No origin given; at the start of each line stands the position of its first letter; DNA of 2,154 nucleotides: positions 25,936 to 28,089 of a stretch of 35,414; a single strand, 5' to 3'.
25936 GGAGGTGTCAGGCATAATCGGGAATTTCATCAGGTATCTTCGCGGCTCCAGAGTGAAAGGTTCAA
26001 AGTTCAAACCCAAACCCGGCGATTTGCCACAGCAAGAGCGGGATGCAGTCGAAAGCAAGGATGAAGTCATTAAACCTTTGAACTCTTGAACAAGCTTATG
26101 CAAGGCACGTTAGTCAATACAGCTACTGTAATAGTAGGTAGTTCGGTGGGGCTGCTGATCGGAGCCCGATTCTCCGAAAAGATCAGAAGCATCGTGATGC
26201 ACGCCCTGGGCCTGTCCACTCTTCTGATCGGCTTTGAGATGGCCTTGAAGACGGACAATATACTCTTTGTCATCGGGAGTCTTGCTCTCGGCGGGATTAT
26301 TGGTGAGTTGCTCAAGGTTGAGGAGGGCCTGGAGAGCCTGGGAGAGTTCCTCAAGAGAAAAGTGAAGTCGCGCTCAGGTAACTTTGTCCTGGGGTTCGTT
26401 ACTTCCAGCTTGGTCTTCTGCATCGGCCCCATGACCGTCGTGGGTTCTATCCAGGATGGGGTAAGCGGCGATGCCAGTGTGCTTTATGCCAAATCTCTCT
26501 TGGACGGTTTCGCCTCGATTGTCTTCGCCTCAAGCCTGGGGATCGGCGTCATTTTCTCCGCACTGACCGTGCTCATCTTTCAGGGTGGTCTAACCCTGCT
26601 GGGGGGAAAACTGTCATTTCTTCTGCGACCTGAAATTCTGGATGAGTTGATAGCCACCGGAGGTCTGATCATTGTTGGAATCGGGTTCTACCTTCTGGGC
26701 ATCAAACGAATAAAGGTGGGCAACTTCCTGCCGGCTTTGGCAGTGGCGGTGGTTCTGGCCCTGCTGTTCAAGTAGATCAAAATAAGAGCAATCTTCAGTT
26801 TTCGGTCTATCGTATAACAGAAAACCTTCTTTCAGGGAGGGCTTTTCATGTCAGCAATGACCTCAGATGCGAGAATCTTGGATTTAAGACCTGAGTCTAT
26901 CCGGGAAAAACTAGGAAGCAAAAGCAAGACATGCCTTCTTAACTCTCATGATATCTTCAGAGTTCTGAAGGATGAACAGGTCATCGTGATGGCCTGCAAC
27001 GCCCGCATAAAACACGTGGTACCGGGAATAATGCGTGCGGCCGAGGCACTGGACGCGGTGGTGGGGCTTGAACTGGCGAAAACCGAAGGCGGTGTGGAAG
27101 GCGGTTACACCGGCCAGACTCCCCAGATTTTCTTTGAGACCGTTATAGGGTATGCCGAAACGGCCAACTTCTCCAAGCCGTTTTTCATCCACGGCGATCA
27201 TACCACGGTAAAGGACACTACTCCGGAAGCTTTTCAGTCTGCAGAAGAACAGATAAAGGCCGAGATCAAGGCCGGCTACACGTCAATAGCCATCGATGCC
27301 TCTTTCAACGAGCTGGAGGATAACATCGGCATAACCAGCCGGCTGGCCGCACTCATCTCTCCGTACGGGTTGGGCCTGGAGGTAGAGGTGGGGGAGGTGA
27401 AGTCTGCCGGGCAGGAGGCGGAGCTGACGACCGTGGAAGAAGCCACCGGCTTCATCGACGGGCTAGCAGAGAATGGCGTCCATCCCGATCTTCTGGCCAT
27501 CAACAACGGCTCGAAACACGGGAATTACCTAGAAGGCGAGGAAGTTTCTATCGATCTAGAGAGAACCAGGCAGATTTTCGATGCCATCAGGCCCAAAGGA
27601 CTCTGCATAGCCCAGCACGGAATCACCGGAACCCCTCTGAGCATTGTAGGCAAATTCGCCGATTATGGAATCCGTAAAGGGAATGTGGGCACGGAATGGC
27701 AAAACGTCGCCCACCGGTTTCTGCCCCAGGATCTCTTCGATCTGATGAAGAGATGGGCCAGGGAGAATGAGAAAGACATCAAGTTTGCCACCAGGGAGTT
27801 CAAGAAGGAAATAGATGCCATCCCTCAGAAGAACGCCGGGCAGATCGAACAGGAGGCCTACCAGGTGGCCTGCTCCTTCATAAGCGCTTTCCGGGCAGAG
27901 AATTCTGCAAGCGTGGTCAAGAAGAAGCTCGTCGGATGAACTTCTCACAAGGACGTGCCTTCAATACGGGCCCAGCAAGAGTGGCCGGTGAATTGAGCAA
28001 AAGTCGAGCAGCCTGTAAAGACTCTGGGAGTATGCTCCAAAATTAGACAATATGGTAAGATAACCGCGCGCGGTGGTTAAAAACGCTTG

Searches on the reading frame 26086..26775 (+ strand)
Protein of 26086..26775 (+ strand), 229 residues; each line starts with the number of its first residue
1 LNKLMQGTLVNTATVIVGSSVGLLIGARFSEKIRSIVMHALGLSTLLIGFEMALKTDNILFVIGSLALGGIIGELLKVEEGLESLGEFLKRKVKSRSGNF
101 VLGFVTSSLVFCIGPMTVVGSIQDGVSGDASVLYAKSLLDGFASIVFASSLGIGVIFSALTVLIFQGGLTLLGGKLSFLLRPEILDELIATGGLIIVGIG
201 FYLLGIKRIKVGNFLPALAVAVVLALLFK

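Call 43: search_protein_families(library=pfam, proteins=[window:26086-26775:+], max_evalue=0.001)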
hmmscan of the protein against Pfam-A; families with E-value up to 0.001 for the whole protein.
window:26086-26775:+ (229 aa): 1 family
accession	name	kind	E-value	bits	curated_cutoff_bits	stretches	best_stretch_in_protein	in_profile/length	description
PF04474.17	DUF554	-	8e-79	264.6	25.1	1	7-225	2-219/220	Protein of unknown function (DUF554)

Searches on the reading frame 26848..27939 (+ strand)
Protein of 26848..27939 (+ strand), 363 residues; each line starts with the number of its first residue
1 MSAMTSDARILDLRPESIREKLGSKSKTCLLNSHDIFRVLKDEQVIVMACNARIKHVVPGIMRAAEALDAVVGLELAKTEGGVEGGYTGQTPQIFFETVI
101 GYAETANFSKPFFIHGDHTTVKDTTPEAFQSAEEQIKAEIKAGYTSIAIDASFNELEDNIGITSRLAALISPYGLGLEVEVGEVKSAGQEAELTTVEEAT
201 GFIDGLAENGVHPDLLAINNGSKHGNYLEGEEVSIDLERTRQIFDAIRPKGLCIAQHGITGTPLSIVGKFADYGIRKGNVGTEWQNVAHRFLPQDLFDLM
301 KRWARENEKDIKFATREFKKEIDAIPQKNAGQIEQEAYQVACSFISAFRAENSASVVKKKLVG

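Call 43: search_protein_families(library=pfam, proteins=[window:26848-27939:+], max_evalue=0.001)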
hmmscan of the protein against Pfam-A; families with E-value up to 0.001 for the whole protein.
window:26848-27939:+ (363 aa): 2 families
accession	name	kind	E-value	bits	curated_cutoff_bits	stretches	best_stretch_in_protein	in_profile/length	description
PF01116.26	F_bP_aldolase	-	1.4e-33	117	25.5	1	33-310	3-249/277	Fructose-bisphosphate aldolase class-II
PF08013.17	GatZ_KbaZ-like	-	7.9e-11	41.7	26.7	1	44-166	14-140/420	D-tagatose-1,6-bisphosphate aldolase subunit GatZ/KbaZ-like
